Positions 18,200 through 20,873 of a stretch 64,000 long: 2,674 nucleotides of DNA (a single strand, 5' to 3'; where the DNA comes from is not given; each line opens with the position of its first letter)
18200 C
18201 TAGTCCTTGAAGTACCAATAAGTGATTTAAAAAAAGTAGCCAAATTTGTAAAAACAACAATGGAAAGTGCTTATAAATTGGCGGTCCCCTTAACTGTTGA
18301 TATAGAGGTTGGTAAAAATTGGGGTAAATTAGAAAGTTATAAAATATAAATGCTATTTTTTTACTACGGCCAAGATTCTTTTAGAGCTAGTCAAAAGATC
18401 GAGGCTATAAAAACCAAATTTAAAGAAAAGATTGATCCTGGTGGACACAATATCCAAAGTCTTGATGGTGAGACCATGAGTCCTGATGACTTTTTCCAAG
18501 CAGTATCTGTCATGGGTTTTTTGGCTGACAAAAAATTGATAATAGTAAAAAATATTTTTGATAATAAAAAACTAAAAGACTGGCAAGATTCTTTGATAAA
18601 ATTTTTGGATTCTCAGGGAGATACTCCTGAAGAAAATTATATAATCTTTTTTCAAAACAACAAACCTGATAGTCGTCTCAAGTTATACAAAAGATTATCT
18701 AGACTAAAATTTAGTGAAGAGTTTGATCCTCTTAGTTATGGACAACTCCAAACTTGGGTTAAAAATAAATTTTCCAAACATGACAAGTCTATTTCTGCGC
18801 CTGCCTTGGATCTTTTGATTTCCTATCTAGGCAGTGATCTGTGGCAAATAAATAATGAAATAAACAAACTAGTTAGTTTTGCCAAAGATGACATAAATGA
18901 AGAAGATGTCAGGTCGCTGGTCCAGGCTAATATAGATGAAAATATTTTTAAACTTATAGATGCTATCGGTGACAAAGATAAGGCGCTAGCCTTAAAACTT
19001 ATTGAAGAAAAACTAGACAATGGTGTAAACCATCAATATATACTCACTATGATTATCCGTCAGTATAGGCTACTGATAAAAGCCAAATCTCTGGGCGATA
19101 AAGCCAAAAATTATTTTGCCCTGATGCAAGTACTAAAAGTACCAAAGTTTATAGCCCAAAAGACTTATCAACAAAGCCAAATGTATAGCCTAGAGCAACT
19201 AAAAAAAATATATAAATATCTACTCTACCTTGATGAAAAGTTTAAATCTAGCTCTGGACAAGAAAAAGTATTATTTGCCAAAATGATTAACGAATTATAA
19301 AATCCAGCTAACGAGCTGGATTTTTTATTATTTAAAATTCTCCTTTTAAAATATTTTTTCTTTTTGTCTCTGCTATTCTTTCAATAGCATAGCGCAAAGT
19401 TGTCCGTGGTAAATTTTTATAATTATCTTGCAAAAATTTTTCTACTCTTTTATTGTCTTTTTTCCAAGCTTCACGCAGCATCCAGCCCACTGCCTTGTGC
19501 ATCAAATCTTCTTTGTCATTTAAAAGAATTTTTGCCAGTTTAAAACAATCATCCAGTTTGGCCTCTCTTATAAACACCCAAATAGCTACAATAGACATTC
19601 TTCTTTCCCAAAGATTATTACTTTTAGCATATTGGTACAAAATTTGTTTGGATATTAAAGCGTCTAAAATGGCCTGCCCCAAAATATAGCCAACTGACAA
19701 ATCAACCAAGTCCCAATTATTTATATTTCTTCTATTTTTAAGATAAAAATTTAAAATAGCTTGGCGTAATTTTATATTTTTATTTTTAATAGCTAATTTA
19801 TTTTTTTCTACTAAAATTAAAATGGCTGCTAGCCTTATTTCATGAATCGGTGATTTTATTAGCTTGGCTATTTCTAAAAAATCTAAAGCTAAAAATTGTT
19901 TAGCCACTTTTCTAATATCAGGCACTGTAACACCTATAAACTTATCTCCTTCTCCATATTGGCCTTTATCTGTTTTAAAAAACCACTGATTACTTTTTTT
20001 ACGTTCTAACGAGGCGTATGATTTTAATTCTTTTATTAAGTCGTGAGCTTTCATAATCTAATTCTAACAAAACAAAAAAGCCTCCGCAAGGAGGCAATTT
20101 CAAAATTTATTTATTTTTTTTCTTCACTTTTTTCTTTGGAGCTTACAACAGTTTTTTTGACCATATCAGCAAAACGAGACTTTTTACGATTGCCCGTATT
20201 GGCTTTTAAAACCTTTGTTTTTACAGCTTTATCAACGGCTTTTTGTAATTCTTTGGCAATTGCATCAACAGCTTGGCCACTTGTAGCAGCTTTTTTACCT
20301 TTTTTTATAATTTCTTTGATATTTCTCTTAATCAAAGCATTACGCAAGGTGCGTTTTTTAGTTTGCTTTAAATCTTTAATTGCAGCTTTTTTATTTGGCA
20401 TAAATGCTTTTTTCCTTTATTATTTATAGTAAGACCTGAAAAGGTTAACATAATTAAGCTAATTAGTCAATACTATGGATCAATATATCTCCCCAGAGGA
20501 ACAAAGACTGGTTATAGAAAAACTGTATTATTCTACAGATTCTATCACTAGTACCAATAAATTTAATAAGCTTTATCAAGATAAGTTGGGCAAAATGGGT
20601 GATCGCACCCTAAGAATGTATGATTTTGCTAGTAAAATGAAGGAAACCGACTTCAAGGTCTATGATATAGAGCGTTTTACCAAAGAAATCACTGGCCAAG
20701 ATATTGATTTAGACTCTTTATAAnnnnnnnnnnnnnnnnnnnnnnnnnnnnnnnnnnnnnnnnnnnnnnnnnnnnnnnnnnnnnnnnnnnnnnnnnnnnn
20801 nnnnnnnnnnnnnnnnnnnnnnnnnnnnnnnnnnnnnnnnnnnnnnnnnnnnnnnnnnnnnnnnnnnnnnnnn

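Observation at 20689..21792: TruB fused behind an HxGH nucleotidyltransferase (FMN adenylyltransferase/RibL/TagD-like) domain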

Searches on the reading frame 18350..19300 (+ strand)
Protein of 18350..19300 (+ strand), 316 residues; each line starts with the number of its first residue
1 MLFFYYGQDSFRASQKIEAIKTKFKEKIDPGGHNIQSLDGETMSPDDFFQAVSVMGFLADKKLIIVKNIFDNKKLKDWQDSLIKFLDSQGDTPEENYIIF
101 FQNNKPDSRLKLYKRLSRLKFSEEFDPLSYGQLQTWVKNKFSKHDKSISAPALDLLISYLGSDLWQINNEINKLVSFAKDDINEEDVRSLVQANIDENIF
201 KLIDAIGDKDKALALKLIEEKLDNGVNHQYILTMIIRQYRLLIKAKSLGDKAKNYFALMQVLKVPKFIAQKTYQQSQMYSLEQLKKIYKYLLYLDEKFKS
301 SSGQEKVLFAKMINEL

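Call 25: search_protein_families(library=pfam, proteins=[window:18350-19300:+], max_evalue=0.0001)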
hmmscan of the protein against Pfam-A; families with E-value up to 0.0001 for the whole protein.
window:18350-19300:+ (316 aa): 2 families
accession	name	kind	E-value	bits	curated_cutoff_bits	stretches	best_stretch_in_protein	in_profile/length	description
PF21694.2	DNA_pol3_delta_C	-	3.2e-21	76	27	1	197-313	2-118/121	DNA polymerase III delta subunit, C-terminal domain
PF06144.19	DNA_pol3_delta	-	2.5e-12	47.3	21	1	4-118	2-116/124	DNA polymerase III, delta subunit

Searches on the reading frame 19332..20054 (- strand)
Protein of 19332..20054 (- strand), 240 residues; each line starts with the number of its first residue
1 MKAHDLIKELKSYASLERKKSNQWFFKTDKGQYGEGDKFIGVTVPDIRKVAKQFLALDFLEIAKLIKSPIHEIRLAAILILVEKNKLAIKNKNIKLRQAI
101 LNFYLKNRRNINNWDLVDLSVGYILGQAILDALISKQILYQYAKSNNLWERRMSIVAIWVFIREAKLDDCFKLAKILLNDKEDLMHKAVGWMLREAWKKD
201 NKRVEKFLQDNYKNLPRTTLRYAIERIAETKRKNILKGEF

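Call 25: search_protein_families(library=pfam, proteins=[window:19332-20054:-], max_evalue=0.0001)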
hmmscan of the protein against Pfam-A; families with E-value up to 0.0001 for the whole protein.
window:19332-20054:- (240 aa): 1 family
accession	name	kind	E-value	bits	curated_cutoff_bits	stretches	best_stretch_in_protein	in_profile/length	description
PF08713.17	DNA_alkylation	-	6.6e-58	196.3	21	1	7-227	2-213/213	DNA alkylation repair enzyme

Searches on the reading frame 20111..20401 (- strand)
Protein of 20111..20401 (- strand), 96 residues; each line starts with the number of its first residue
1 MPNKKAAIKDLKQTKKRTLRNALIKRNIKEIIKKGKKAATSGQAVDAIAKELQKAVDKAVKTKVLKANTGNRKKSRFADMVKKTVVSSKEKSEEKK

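Call 25: search_protein_families(library=pfam, proteins=[window:20111-20401:-], max_evalue=0.0001)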
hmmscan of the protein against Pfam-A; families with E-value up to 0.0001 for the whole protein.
window:20111-20401:- (96 aa): 1 family
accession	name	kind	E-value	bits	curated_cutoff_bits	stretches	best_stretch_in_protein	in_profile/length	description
PF01649.23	Ribosomal_S20p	-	2.5e-15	57.3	29.5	1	2-82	1-83/83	Ribosomal protein S20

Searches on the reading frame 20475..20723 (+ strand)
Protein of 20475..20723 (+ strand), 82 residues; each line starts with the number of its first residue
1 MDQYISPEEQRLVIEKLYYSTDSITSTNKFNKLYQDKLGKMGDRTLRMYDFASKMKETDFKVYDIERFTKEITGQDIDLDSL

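Call 25: search_protein_families(library=pfam, proteins=[window:20475-20723:+], max_evalue=0.0001)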
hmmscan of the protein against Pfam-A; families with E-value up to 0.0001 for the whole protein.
window:20475-20723:+ (82 aa): 0 families
